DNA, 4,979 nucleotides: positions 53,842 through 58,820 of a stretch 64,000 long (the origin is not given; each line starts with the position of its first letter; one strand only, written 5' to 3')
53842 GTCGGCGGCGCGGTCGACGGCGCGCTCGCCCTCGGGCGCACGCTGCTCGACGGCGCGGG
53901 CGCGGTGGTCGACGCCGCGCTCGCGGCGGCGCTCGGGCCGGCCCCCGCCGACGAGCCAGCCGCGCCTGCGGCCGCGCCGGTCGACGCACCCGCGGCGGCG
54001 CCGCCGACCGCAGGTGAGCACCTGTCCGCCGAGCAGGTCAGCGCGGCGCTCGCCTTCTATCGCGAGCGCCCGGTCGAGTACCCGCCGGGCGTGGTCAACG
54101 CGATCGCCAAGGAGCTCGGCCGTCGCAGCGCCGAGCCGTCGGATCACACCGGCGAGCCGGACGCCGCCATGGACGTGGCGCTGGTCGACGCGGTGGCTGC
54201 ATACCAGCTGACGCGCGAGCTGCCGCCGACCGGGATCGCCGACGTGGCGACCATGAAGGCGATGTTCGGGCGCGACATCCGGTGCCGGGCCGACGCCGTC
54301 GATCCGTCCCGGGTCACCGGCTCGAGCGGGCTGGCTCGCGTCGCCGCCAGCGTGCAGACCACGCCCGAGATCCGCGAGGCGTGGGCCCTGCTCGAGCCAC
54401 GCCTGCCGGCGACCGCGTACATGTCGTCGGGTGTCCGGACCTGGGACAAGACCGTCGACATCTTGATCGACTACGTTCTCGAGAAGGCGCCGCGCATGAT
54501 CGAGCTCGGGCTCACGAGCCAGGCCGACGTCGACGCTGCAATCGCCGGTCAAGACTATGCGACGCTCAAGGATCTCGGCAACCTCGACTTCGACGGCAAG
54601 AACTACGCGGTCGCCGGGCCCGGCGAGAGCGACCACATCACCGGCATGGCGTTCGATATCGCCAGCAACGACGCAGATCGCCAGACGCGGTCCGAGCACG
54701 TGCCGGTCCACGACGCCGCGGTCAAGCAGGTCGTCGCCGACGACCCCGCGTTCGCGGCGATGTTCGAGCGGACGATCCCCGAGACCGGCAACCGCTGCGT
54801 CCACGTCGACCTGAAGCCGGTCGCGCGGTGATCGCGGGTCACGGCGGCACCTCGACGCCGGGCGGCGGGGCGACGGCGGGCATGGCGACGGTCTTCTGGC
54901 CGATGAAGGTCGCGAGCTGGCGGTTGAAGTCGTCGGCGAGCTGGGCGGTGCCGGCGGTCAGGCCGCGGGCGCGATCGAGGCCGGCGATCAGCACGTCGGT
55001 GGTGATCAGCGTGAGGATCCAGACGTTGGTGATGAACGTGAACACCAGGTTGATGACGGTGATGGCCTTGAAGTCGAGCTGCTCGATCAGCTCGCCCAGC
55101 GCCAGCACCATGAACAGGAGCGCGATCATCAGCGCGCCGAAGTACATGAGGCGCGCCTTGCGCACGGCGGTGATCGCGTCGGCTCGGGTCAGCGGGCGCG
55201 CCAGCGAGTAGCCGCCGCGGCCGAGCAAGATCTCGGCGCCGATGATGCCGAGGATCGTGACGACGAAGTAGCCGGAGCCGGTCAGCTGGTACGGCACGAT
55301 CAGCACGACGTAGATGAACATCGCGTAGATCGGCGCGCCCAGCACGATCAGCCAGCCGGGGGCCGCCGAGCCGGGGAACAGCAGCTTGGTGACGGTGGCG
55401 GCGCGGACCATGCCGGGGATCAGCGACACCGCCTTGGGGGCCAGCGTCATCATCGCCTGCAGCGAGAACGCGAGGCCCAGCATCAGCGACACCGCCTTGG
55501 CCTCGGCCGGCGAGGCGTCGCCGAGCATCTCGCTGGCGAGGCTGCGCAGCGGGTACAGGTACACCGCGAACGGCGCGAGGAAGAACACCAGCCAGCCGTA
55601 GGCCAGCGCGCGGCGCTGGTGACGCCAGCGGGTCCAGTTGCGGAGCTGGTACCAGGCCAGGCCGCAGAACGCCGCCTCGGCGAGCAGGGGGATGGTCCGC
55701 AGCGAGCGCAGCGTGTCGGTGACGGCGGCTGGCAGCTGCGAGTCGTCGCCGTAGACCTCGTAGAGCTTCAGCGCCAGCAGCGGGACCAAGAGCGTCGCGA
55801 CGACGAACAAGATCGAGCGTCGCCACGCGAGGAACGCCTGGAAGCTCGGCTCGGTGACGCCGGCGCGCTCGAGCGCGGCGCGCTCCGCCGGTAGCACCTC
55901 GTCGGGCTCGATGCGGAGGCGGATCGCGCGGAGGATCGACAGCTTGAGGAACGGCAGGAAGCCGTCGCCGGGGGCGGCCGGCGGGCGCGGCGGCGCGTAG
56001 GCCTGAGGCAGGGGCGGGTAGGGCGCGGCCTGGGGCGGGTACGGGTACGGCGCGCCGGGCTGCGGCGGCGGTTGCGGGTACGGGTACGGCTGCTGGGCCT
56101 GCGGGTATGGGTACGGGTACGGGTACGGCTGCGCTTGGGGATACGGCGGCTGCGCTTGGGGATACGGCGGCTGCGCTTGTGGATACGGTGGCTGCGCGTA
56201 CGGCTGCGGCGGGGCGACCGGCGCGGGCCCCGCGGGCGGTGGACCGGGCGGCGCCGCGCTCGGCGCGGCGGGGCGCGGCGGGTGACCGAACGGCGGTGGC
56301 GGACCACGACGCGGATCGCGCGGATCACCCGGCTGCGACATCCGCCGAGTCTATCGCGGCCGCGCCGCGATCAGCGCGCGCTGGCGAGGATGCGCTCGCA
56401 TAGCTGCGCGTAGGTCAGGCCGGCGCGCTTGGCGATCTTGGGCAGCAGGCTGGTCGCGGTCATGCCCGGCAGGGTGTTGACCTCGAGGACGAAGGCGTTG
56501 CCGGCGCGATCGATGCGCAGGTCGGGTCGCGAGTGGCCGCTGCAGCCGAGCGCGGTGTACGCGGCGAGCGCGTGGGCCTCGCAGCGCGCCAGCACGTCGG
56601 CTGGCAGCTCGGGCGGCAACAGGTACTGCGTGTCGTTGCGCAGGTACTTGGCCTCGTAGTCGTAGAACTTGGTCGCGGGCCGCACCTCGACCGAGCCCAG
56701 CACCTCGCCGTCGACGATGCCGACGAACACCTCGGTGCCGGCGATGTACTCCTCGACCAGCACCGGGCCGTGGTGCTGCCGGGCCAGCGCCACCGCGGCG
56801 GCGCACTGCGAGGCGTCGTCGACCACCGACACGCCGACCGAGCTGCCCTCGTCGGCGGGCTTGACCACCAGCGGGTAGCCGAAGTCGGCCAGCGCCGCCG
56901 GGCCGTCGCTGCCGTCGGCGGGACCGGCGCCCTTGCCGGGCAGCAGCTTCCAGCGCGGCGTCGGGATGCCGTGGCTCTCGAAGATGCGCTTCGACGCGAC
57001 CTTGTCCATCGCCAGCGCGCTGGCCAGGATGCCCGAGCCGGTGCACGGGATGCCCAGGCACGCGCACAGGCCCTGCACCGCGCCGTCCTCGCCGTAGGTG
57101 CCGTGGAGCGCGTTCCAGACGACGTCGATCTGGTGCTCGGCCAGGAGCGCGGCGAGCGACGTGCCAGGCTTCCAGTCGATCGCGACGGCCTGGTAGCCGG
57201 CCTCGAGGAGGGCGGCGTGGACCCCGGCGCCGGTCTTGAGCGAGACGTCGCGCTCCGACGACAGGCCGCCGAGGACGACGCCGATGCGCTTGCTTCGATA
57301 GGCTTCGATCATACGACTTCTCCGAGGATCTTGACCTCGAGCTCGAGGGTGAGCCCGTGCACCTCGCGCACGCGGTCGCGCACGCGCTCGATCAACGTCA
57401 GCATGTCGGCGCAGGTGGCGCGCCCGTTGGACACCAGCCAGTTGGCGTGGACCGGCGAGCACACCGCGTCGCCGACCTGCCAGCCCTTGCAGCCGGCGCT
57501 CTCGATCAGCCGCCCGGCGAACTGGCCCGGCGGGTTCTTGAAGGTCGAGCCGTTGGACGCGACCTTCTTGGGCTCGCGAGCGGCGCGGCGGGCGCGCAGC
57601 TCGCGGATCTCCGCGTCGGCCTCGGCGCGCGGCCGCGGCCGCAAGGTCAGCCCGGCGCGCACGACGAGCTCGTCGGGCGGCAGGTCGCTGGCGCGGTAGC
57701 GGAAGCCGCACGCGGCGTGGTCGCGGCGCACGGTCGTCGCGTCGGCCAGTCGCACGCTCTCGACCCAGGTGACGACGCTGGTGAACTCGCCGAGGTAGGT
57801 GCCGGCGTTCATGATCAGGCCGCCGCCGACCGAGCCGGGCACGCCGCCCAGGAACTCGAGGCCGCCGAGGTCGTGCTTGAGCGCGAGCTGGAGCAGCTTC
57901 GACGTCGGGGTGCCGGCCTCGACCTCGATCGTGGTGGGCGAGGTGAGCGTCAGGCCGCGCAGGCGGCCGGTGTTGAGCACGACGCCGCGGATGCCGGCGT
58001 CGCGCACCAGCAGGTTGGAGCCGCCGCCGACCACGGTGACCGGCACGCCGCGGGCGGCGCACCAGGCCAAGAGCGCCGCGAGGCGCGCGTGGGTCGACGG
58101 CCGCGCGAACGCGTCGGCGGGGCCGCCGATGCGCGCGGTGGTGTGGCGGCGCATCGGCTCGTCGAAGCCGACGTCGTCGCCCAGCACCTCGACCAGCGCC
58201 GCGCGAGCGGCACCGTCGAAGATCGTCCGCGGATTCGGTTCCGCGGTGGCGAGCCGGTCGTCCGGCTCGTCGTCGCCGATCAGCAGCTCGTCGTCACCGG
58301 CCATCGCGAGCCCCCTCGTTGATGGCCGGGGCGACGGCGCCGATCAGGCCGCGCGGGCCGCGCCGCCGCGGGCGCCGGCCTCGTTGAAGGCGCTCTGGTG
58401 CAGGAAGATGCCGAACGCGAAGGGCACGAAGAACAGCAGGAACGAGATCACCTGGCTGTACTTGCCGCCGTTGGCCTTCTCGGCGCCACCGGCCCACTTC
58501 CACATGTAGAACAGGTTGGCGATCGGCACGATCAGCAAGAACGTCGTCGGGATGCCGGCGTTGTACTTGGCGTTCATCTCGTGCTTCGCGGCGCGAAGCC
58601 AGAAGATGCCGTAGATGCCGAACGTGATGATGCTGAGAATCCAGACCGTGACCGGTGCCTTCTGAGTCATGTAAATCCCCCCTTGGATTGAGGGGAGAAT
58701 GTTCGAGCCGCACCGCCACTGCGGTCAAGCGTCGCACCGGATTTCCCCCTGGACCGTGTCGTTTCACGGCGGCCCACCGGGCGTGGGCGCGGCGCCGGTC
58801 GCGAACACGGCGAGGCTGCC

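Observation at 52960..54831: DUF4157 (HExxH zincin-like) N-domain fused to a PG-binding domain and M15 peptidase-like domain, divergently adjacent to the Rhs gene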

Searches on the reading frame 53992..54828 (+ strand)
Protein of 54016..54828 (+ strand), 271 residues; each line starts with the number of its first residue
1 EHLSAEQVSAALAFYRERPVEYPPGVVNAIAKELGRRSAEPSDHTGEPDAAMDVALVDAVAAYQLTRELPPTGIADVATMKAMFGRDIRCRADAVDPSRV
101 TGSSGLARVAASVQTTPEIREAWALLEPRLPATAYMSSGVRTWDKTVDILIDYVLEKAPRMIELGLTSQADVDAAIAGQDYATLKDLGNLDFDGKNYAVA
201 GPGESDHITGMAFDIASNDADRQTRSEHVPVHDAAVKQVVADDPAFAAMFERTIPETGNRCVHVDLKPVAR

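Call 27: find_homologous_proteins(query=window:54016-54828:+, max_evalue=0.01)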
Query seq(271 aa): 2979 candidates shared short words with the query, none scored E <= 0.01.

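Call 43: search_solved_structures(query=A2, max_evalue=1, show_alignments=3)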
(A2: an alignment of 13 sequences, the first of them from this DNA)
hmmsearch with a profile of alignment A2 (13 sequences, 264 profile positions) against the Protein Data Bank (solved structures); distinct sequences matched with E-value up to 1: 21.
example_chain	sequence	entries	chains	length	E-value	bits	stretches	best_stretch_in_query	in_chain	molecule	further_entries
4mur_A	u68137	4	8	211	2e-06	30.5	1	199-236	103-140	D,D-dipeptidase/D,D-carboxypeptidase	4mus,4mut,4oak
4ox3_A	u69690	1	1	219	2.3e-05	27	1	198-225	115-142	Putative carboxypeptidase YodJ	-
5hnm_A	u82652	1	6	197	2.9e-05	26.7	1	155-226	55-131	D-alanyl-D-alanine carboxypeptidase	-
6a6a_A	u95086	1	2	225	4.7e-05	26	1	155-226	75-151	D-alanyl-D-alanine carboxypeptidase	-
5zhf_A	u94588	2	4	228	4.8e-05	26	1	155-226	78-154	D-alanyl-D-alanine carboxypeptidase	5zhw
4d0y_A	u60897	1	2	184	5e-05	25.9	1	188-225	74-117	DACB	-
4ox5_A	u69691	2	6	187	5.1e-05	25.9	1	188-225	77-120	LdcB LD-carboxypeptidase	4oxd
4nt9_B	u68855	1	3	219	7.5e-05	25.4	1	187-225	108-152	Putative uncharacterized protein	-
1lbu_A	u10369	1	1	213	0.0014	21.2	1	43-89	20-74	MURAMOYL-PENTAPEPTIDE CARBOXYPEPTIDASE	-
4mph_A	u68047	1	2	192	0.003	20.1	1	199-227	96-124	D-alanyl-D-alanine carboxypeptidase family protein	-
4jid_A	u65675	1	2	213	0.0031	20.1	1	199-227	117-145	D-alanyl-D-alanine carboxypeptidase family protein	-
6tci_A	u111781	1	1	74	0.062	15.8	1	39-88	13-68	Spore cortex-lytic enzyme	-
4g54_A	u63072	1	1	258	0.07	15.6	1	53-88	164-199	General Secretion Pathway Protein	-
4f78_A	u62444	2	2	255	0.081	15.4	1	200-223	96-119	D,D-dipeptidase/D,D-carboxypeptidase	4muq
4fet_B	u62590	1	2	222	0.18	14.3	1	40-91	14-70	Spore cortex-lytic enzyme prepeptide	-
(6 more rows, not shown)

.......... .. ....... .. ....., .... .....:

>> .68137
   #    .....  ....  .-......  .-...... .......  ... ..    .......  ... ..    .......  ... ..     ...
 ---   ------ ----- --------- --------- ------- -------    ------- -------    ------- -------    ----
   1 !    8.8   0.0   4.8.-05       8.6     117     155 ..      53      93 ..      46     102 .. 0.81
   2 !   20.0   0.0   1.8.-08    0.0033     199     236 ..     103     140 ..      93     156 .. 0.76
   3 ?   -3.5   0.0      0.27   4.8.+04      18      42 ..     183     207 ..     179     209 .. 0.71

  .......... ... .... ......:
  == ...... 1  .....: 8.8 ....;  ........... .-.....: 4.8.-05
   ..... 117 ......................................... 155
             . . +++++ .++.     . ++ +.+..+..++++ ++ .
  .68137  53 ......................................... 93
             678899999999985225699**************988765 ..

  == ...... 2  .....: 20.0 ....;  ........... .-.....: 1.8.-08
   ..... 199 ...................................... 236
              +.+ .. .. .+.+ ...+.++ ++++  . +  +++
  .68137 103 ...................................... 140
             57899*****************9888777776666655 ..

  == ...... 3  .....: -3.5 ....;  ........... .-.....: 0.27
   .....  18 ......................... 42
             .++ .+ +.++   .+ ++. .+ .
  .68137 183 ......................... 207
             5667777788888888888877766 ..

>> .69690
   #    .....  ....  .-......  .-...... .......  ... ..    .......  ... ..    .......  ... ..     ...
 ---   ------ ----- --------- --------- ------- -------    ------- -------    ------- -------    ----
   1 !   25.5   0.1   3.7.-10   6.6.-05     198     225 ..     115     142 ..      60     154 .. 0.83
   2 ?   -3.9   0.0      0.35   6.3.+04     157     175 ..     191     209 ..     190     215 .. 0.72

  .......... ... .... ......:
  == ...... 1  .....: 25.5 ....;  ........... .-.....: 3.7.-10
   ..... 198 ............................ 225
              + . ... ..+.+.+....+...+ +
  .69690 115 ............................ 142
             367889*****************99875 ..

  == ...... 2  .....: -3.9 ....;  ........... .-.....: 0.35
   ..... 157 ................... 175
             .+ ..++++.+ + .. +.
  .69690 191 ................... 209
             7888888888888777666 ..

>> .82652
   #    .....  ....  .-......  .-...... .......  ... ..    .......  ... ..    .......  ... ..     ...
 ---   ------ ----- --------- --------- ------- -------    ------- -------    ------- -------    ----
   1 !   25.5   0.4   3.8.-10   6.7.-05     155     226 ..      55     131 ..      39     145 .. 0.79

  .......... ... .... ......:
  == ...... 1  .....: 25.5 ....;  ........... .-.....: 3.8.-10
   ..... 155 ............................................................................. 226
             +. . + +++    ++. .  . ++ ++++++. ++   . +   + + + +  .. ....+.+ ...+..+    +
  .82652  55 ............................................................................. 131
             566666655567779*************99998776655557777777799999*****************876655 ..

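Call 50: predict_structure(alignment_id=A2)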
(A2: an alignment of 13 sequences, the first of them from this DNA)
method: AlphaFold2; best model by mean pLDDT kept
length: 279 residues; sequences in the alignment: 13
mean_pLDDT: 93.2   pTM: 0.88
mean pLDDT of the five models: 93.2, 92.2, 90.8, 90.3, 89.7
residues with pLDDT >= 90: 233; 70-90: 38; 50-70: 8; < 50: 0
segments of 3 or more residues with pLDDT < 50: none
pLDDT, mean of each block of 10 residues (from residue 1): 83 98 97 96 91 88 98 98 97 96 94 94 97 98 96 93 93 96 93 87 70 96 94 93 98 98 91 87
secondary structure, 60 per line:
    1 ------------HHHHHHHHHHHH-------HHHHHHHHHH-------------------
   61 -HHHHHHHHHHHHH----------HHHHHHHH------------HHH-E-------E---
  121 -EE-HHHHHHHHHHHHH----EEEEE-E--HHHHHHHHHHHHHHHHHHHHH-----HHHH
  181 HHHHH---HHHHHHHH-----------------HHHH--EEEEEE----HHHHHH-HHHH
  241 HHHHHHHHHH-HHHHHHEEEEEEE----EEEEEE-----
elements in order: H13-24 H32-41 H62-74 H85-92 H125-137 E142-146 H151-171 H177-185 H189-196 H214-217 E220-225 H230-235 H237-250 H252-257 E258-264 E269-274

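Call 52: fold_search(model_id=the predicted structure, library=pdb)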
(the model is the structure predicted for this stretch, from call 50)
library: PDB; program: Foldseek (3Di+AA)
matches with E <= 10: 38; with E <= 0.001: 0
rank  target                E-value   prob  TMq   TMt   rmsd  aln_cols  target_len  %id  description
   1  4oak_A                3.0e-03  1.00  0.34  0.48   5.9       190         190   15  Crystal structure of vancomycin resistance D,D-dipeptidase/D,D-pentapeptidase VanXYc D59S mutant in complex with D-Ala (released 2014-01-15)
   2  4mus_A                1.0e-02  1.00  0.26  0.37   4.8       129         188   16  Crystal structure of vancomycin resistance D,D-dipeptidase/D,D-pentapeptidase VanXYc D59S mutant in complex with D-Ala (released 2013-10-09)
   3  4mut_B                1.4e-02  1.00  0.35  0.49   5.5       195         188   15  Crystal structure of vancomycin resistance D,D-dipeptidase/D,D-pentapeptidase VanXYc D59S mutant in complex with D-Ala (released 2013-10-09)
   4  4mur_A                2.9e-02  0.99  0.32  0.44   6.2       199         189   13  Crystal structure of vancomycin resistance D,D-dipeptidase/D,D-pentapeptidase VanXYc D59S mutant (released 2013-10-02)
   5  5hnm_B                3.8e-02  0.96  0.27  0.38   6.0       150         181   17  Crystal structure of vancomycin resistance D,D-pentapeptidase VanY E175A mutant from VanB-type resistance cassette in  (released 2016-02-10)
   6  1r44_A                4.2e-02  0.96  0.30  0.39   7.8       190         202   12  Crystal Structure of VanX (released 2004-06-15)
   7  4oxd_A                5.2e-02  0.77  0.20  0.28   6.5       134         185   19  Structure of the LdcB LD-carboxypeptidase reveals the molecular basis of peptidoglycan recognition (released 2014-05-21)
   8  5zhf_A                6.2e-02  0.97  0.34  0.48   5.1       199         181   14  Structure of VanYB unbound (released 2018-09-05)
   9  6a6a_A                1.4e-01  0.90  0.27  0.39   4.4       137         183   19  VanYB in complex with D-Alanine (released 2018-09-05)
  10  8q2g                  1.7e-01  0.92  0.28  0.53   4.9       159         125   13  X-ray structure of LysECD7 endolysin against Gram-negative bacteria (released 2024-07-31)
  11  4ox5                  2.6e-01  0.41  0.19  0.28   6.8       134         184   20  Structure of the LdcB LD-carboxypeptidase reveals the molecular basis of peptidoglycan recognition (released 2014-05-21)
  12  4oxd_D                6.2e-01  0.10  0.15  0.22  15.7       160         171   17  Structure of the LdcB LD-carboxypeptidase reveals the molecular basis of peptidoglycan recognition (released 2014-05-21)
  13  4oxd_C                1.1e+00  0.35  0.24  0.37   5.7       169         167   12  Structure of the LdcB LD-carboxypeptidase reveals the molecular basis of peptidoglycan recognition (released 2014-05-21)
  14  4g54                  1.7e+00  0.69  0.16  0.19   3.0        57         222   18  Crystal structure of a periplasmic domain of the EpsAB fusion protein of the Vibrio vulnificus type II secretion system (released 2013-01-30)
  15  6c4r                  3.4e+00  0.03  0.12  0.09  12.4       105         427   12  Staphylopine dehydrogenase (SaODH) - Apo (released 2018-04-11)
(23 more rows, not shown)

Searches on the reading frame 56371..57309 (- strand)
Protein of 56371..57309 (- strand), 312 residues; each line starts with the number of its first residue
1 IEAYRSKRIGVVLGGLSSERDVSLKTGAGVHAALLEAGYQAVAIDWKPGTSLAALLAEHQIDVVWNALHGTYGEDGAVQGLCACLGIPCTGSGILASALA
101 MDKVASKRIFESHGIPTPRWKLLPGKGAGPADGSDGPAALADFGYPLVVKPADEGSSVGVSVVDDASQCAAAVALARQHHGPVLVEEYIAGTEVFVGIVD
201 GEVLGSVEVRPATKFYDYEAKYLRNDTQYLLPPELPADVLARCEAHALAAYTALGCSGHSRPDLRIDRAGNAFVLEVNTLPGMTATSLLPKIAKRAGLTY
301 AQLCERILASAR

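Call 33: search_protein_families(library=pfam, proteins=[window:56371-57309:-], max_evalue=0.001)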
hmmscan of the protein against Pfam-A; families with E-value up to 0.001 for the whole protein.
window:56371-57309:- (312 aa): 6 families
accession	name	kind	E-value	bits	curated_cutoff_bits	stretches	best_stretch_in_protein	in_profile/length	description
PF07478.18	Dala_Dala_lig_C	-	1.1e-51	175.7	24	1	110-308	2-203/204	D-ala D-ala ligase C-terminus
PF01820.27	Dala_Dala_lig_N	-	1.1e-18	68.4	34.6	2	58-92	87-121/121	D-ala D-ala ligase N-terminus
PF13535.11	ATP-grasp_4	-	6.3e-07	29.6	27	1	144-280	2-151/160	ATP-grasp domain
PF02222.28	ATP-grasp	-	1.3e-05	25.3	27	1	110-193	3-80/179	ATP-grasp domain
PF01071.24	GARS_A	-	0.00035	20.9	27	1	102-204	2-105/194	Phosphoribosylglycinamide synthetase, ATP-grasp (A) domain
PF02786.22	CPSase_L_D2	-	0.00099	19.1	19.8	0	131-191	25-91/211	Carbamoyl-phosphate synthase L chain, ATP binding domain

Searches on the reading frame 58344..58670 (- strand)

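Call 9: search_protein_families(library=pfam, proteins=[window:58344-58670:-], max_evalue=0.001)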
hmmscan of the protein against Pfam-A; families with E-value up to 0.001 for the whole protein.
window:58344-58670:- (108 aa): 1 family
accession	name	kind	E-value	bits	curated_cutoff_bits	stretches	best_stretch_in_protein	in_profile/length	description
PF14018.11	DUF4234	-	1.7e-08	34.9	25.3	1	8-59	4-60/70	Domain of unknown function (DUF4234)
